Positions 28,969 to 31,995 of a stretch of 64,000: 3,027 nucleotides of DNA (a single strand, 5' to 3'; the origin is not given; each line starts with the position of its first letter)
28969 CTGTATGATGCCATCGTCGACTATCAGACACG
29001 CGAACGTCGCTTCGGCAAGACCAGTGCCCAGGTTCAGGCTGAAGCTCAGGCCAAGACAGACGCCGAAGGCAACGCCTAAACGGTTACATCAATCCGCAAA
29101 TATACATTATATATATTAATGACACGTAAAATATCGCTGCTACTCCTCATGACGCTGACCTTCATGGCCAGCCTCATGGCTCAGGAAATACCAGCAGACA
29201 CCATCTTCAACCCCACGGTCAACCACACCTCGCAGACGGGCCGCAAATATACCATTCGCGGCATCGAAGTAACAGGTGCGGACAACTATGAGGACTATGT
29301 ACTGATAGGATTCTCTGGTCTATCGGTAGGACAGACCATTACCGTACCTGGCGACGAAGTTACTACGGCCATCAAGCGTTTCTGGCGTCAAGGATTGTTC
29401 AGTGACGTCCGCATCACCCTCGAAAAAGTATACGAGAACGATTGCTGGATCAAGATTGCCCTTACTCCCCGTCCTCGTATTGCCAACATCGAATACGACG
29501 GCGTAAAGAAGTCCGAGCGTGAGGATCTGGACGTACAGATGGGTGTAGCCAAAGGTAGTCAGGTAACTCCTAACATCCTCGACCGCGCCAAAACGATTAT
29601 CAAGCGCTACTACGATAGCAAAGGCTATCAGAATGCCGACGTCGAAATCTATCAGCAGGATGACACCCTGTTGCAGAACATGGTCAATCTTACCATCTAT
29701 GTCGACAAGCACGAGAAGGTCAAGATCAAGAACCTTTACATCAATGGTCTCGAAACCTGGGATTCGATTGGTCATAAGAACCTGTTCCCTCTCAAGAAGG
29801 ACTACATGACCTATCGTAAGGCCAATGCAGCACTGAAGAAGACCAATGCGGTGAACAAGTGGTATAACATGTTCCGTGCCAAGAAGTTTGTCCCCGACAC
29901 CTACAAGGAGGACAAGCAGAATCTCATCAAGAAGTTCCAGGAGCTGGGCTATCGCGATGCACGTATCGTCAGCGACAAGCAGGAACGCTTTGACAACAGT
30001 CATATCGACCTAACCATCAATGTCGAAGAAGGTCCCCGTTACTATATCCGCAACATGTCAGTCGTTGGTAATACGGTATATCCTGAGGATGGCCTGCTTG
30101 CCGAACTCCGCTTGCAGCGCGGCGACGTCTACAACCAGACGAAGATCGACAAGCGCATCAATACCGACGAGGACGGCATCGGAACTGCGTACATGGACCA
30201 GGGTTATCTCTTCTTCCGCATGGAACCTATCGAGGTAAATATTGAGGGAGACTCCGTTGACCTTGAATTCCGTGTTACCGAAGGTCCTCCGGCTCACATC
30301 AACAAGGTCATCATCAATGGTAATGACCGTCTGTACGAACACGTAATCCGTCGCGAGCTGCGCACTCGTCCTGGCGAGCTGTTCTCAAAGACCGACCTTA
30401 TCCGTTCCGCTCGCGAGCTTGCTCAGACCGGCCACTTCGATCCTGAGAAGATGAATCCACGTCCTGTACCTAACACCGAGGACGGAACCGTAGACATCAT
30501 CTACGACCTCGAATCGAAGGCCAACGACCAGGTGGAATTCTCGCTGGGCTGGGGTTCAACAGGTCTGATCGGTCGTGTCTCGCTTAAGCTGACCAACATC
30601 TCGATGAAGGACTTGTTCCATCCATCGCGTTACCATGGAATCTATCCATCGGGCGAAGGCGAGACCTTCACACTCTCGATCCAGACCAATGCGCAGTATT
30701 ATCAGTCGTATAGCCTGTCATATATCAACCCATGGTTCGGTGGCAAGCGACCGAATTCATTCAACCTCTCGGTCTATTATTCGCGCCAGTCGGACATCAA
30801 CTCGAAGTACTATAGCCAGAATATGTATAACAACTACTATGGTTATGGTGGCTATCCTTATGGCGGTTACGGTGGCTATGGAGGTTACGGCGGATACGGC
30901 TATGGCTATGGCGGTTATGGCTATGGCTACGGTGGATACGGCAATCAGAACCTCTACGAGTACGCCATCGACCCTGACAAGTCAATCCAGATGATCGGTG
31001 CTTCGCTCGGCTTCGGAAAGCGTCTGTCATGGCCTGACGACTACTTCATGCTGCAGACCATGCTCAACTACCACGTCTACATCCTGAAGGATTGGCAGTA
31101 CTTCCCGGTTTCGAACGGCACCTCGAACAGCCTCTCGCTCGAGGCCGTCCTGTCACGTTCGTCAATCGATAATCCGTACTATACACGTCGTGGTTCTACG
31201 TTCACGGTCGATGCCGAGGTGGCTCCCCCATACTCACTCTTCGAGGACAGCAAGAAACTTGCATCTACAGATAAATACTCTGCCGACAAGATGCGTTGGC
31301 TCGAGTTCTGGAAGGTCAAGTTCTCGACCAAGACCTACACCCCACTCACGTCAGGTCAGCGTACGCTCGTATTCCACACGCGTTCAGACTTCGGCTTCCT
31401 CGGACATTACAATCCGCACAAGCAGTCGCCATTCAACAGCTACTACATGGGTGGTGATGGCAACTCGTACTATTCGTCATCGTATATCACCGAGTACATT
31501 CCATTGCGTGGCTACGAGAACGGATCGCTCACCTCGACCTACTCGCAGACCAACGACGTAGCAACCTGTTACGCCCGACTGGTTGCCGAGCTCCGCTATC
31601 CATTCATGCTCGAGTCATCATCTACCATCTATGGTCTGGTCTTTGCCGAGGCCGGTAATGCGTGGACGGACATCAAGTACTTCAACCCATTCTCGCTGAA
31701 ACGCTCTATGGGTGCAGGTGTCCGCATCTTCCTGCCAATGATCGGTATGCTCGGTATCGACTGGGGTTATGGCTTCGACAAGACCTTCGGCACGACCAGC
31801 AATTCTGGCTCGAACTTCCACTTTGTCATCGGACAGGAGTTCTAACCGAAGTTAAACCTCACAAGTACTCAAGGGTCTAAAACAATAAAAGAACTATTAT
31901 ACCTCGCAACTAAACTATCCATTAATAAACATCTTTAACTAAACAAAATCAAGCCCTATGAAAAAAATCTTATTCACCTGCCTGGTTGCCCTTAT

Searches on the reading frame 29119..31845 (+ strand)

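Call 58: search_protein_families(library=pfam, proteins=[window:29119-31845:+], max_evalue=0.001)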
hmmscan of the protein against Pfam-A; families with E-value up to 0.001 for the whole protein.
window:29119-31845:+ (908 aa): 1 family
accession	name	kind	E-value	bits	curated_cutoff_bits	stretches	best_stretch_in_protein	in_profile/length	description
PF07244.20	POTRA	-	3e-49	166.1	21.3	4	308-389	1-79/79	Surface antigen variable number repeat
